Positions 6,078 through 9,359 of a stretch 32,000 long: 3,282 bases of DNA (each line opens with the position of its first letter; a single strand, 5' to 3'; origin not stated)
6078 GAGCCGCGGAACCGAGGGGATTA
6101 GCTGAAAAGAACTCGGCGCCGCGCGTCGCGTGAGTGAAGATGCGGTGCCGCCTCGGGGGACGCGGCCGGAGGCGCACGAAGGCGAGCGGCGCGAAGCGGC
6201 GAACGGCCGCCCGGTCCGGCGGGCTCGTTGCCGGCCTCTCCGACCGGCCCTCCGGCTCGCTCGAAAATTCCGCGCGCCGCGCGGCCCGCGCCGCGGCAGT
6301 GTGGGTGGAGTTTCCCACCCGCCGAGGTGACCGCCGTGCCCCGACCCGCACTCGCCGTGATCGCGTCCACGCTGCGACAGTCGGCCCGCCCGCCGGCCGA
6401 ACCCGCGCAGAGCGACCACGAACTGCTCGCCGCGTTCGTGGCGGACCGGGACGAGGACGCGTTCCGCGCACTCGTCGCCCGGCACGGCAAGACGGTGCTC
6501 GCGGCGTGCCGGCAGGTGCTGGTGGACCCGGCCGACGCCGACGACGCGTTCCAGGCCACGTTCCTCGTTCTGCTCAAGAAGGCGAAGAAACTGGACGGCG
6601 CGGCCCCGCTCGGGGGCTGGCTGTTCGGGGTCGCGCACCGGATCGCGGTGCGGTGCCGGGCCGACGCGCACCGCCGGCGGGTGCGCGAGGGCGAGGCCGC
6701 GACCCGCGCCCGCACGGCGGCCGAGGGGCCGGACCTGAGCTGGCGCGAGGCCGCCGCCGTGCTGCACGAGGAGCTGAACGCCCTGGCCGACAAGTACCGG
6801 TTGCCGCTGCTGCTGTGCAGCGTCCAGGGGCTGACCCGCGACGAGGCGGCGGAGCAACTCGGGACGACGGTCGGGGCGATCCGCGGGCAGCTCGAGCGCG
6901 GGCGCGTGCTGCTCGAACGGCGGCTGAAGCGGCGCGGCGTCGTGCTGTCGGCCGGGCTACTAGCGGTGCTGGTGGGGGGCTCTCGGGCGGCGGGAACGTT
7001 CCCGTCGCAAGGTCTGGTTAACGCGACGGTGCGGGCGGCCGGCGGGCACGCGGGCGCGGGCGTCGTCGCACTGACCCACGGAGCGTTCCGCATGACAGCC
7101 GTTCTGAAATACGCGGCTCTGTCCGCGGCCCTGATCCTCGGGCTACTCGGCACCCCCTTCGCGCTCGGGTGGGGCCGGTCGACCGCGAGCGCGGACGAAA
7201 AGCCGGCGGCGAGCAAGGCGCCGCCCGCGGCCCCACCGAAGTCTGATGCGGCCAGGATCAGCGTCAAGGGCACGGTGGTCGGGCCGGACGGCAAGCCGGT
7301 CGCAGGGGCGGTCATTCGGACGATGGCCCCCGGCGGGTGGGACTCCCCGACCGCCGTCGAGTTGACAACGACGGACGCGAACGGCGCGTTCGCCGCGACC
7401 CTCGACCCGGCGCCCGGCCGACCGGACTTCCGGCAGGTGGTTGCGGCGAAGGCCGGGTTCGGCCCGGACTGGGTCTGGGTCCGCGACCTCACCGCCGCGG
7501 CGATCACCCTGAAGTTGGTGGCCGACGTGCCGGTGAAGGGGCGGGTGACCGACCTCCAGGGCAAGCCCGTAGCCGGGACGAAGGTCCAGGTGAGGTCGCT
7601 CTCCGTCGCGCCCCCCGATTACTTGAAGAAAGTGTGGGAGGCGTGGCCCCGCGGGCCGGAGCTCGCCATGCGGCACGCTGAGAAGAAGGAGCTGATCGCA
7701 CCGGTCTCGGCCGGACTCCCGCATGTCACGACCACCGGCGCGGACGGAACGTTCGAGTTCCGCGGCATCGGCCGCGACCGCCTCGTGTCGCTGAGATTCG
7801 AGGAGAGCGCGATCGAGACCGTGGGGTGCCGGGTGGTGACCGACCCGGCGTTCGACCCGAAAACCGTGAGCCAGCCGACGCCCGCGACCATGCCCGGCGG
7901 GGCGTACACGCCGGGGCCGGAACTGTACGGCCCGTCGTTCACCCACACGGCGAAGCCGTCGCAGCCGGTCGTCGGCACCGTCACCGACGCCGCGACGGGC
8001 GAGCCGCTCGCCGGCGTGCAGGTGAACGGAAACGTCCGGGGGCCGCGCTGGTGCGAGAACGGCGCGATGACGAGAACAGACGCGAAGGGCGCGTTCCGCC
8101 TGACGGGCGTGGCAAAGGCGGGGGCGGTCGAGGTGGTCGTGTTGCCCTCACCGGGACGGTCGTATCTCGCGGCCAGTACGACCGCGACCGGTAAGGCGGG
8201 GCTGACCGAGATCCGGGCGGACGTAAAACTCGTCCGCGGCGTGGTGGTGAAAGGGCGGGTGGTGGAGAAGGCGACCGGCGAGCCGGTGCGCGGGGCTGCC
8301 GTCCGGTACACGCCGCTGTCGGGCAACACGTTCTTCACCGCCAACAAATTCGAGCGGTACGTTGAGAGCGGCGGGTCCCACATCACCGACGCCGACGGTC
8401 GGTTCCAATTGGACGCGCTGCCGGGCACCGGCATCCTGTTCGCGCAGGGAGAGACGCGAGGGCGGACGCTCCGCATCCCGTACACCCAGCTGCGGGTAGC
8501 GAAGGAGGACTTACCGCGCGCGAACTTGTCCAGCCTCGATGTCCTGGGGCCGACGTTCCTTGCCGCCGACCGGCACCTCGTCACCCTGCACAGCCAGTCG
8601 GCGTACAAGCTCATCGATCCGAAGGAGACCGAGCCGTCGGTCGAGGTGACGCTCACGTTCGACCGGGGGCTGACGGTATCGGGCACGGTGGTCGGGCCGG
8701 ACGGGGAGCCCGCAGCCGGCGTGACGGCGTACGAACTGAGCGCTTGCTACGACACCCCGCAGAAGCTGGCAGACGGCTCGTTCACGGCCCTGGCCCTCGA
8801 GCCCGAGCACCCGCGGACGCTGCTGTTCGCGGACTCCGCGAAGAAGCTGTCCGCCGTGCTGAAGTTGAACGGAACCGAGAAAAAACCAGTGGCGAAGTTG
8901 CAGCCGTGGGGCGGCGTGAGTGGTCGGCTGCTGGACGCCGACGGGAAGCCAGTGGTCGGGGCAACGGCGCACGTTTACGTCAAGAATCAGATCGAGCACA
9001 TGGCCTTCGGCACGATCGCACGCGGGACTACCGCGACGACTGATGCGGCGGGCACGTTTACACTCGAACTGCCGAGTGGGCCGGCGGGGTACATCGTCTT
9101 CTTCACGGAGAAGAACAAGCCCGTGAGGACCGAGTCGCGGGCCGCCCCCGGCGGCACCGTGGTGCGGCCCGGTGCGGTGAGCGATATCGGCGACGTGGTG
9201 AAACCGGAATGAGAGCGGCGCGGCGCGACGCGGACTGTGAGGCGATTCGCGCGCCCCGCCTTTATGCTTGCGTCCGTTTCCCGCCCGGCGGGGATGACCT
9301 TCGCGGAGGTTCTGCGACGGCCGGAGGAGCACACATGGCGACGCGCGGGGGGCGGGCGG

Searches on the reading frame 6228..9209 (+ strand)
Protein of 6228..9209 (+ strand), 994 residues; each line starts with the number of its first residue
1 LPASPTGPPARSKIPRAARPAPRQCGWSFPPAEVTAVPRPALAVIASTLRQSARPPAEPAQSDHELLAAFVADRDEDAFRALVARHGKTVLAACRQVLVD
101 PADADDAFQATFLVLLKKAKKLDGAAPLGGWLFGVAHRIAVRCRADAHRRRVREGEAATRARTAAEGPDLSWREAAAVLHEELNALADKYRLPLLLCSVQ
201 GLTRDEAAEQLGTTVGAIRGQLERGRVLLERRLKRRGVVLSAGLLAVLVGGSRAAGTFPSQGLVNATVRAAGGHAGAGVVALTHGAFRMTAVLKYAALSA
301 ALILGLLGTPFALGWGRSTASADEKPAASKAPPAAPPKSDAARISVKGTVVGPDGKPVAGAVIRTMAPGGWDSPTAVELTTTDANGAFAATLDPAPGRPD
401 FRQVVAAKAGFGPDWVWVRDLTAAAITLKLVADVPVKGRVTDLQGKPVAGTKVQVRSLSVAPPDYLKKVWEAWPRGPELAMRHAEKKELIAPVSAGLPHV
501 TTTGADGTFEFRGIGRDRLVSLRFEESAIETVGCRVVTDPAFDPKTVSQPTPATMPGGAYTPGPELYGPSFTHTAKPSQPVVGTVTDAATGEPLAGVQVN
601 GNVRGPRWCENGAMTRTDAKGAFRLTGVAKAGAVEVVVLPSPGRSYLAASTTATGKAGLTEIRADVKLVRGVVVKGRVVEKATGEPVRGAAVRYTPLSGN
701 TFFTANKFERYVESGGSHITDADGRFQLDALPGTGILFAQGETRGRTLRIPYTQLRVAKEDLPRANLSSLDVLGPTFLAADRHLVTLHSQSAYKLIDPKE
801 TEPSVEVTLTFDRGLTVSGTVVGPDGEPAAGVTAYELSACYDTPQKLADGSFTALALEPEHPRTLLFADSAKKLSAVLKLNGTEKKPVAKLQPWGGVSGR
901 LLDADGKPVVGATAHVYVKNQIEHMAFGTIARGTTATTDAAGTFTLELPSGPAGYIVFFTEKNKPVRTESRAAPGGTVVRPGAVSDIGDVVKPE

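Call 94: search_protein_families(library=pfam, proteins=[window:6228-9209:+], max_evalue=0.0001)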
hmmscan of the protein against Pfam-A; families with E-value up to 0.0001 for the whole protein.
window:6228-9209:+ (994 aa): 9 families
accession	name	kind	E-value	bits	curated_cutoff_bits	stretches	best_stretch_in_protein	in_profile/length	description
PF13620.12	CarboxypepD_reg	-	7.9e-31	106.7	32.3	3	581-638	2-54/82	Carboxypeptidase regulatory-like domain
PF20598.4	DUF6795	-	3.8e-14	53.3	27.4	0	346-389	1-42/103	Domain of unknown function (DUF6795)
PF10670.15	DUF4198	-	8.3e-10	39.6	34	0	899-950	151-197/209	Domain of unknown function (DUF4198)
PF08281.18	Sigma70_r4_2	-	3.4e-09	36.7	25.7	1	179-227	4-52/54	Sigma-70, region 4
PF00775.27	Dioxygenase_C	-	7.2e-09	35.8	27.3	0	670-733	28-93/182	Dioxygenase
PF04542.20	Sigma70_r2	-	1e-08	35.3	24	1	82-144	1-65/71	Sigma-70 region 2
PF13715.12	CarbopepD_reg_2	-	1.9e-08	34.7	32.2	0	582-630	2-43/88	CarboxypepD_reg-like domain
PF02369.22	Big_1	-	2.5e-08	34.3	34.9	0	342-392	17-66/93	Bacterial Ig-like domain (group 1)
PF07210.18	DUF1416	-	3.3e-05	24.1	23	0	659-731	7-73/97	Protein of unknown function (DUF1416)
